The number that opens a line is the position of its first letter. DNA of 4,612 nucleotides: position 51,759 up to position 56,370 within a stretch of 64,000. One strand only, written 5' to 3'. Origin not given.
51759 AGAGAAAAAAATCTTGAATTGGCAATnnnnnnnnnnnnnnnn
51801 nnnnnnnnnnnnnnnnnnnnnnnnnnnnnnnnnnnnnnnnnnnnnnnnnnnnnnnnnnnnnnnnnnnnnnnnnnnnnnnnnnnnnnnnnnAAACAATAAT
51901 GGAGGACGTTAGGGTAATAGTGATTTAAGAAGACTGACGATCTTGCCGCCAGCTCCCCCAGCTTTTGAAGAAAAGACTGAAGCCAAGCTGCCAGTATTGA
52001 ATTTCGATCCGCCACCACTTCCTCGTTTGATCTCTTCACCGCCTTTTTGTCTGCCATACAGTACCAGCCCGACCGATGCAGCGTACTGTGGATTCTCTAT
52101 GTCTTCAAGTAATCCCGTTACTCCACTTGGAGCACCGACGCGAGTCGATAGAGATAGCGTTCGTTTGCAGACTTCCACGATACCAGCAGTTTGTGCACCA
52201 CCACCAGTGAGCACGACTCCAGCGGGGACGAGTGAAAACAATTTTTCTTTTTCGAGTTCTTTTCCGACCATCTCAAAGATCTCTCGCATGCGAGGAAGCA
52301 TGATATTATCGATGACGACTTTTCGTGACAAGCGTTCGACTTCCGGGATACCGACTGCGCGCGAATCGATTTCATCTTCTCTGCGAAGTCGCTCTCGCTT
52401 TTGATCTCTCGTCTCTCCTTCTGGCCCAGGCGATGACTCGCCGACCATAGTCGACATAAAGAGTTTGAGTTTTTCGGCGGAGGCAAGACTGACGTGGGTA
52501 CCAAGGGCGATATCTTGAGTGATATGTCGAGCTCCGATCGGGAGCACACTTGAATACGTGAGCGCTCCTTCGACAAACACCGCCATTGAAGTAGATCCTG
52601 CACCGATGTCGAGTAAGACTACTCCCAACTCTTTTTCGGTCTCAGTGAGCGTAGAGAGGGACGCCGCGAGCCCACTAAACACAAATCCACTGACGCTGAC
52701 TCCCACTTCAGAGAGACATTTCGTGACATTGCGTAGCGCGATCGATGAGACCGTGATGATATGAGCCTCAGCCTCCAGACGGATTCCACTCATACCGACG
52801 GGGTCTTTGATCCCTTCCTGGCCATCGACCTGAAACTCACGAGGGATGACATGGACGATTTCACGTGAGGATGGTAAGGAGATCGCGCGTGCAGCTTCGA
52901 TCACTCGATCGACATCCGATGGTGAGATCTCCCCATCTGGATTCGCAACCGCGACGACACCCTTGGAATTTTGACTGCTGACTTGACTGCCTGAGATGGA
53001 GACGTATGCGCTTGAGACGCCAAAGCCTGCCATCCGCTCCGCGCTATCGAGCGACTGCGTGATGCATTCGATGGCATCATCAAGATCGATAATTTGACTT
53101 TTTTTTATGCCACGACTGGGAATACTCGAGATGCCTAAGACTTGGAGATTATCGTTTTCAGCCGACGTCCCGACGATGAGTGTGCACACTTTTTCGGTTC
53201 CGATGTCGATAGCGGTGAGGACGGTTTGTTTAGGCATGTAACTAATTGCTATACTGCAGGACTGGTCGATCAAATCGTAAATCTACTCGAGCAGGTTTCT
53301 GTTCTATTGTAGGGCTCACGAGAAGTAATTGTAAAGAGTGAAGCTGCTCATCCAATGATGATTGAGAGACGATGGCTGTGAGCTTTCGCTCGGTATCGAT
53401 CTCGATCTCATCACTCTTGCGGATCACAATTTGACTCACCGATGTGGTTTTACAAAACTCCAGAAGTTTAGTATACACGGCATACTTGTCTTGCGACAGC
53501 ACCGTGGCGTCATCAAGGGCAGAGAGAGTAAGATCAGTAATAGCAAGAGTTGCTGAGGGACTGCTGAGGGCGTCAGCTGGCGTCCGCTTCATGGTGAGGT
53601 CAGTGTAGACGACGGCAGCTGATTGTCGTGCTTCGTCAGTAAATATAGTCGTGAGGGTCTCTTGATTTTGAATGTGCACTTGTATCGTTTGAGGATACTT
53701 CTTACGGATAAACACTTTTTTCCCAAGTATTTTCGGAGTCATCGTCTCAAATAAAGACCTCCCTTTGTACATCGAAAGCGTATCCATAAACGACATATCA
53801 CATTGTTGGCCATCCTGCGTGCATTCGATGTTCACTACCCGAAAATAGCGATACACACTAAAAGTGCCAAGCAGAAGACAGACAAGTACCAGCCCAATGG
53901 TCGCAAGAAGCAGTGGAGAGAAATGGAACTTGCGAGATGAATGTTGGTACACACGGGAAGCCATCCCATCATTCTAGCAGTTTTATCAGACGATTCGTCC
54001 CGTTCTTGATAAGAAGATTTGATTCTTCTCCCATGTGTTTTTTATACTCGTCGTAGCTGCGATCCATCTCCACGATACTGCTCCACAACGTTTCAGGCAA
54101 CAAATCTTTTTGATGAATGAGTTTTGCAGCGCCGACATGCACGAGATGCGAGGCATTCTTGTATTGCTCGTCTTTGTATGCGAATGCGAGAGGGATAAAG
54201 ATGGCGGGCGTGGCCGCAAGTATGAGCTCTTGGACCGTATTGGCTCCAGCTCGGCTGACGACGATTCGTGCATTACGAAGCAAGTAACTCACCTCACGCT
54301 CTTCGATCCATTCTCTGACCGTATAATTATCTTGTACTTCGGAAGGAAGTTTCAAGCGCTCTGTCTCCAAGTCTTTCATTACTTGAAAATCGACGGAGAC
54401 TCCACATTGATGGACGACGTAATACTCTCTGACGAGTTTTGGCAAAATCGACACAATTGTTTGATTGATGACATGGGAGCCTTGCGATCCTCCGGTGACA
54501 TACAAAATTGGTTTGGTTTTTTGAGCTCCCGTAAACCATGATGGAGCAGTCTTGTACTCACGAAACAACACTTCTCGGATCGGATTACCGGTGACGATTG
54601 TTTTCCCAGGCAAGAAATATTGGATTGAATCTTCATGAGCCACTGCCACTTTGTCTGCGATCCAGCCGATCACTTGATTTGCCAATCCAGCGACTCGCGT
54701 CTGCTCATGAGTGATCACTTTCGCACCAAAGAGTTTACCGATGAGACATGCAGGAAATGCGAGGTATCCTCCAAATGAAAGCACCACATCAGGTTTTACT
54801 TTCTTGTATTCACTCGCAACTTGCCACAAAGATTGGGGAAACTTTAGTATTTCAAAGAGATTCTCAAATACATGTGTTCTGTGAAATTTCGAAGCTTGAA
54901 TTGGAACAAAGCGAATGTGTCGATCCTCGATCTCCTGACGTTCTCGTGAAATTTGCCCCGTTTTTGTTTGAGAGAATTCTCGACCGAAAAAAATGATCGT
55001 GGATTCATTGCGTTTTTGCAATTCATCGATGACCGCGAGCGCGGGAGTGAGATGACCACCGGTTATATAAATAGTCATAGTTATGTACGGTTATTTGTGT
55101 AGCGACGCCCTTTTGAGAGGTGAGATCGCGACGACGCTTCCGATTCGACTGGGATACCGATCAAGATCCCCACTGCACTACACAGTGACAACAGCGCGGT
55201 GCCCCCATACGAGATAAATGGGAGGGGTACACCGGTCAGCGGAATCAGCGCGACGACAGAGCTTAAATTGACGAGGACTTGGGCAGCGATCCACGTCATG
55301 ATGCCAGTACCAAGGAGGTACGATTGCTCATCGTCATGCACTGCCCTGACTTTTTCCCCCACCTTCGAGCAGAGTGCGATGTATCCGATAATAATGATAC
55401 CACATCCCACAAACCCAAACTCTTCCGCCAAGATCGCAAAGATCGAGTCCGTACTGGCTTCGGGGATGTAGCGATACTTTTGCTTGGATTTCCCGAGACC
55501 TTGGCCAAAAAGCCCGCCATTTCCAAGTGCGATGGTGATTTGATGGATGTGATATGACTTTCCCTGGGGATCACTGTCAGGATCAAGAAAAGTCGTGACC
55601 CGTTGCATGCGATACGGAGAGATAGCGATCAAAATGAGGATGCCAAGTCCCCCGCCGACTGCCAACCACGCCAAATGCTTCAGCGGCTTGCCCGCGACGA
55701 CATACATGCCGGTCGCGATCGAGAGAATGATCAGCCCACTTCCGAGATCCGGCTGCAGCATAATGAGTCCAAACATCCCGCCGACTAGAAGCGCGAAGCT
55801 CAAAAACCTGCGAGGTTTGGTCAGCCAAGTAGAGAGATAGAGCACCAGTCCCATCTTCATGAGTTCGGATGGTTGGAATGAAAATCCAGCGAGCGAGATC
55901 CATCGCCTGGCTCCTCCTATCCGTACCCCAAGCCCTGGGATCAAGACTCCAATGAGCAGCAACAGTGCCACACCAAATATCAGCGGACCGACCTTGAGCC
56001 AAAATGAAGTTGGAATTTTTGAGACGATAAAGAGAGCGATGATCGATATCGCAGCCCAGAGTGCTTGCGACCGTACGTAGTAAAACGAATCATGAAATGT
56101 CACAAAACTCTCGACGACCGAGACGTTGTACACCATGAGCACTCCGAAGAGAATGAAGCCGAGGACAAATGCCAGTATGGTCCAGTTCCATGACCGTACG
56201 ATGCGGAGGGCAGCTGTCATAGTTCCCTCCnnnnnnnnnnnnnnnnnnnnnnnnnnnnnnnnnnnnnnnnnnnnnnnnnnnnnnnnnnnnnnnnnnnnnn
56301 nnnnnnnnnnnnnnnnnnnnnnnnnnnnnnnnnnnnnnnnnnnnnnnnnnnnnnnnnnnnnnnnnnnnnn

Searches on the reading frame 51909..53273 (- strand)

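Call 45: search_protein_families(library=pfam, proteins=[window:51909-53273:-], max_evalue=0.001)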
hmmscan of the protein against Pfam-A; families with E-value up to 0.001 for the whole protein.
window:51909-53273:- (454 aa): 5 families
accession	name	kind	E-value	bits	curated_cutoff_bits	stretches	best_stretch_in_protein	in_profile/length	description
PF02491.25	SHS2_FTSA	-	1.1e-32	112.7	25.4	1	95-174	1-79/79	SHS2 domain inserted in FTSA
PF14450.12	FtsA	-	1.7e-32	112.9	31.8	2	219-402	1-127/127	Cell division protein FtsA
PF11104.14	PilM_2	-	7.2e-09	35.5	27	0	205-270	169-234/340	Type IV pilus assembly protein PilM;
PF06723.19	MreB_Mbl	-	1.3e-08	34.5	27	1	175-380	104-304/327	MreB/Mbl protein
PF06277.17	EutA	-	0.00019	20.9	27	1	212-257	139-184/475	Ethanolamine utilisation protein EutA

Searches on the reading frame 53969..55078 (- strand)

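Call 46: search_protein_families(library=pfam, proteins=[window:53969-55078:-], max_evalue=0.001)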
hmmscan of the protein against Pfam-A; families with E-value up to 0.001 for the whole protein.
window:53969-55078:- (369 aa): 3 families
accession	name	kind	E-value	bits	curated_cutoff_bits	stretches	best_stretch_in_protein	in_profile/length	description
PF04101.22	Glyco_tran_28_C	-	3.3e-31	109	22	1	192-349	2-151/166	Glycosyltransferase family 28 C-terminal domain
PF03033.26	Glyco_transf_28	-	3.8e-23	82.5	26.2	1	6-145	8-138/139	Glycosyltransferase family 28 N-terminal domain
PF13528.12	Glyco_trans_1_3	-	7.3e-05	22.5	25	0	248-331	234-314/322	Glycosyl transferase family 1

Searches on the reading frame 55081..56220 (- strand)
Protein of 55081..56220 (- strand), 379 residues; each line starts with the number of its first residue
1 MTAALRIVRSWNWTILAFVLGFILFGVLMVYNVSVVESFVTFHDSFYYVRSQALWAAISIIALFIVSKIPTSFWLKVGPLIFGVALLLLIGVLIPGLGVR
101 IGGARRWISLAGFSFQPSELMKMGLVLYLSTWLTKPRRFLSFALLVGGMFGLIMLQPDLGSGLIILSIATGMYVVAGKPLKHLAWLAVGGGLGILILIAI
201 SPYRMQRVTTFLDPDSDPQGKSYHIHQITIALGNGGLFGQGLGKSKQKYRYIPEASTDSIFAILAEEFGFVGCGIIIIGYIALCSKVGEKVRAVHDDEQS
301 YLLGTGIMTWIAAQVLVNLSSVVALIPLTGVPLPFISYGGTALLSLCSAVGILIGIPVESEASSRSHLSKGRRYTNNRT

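Call 46: search_protein_families(library=pfam, proteins=[window:55081-56220:-], max_evalue=0.001)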
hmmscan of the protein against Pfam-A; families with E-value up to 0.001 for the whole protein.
window:55081-56220:- (379 aa): 1 family
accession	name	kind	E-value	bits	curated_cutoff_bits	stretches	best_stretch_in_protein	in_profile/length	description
PF01098.24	FTSW_RODA_SPOVE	-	1.5e-92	310.8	26.4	1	15-359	4-353/356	Cell cycle protein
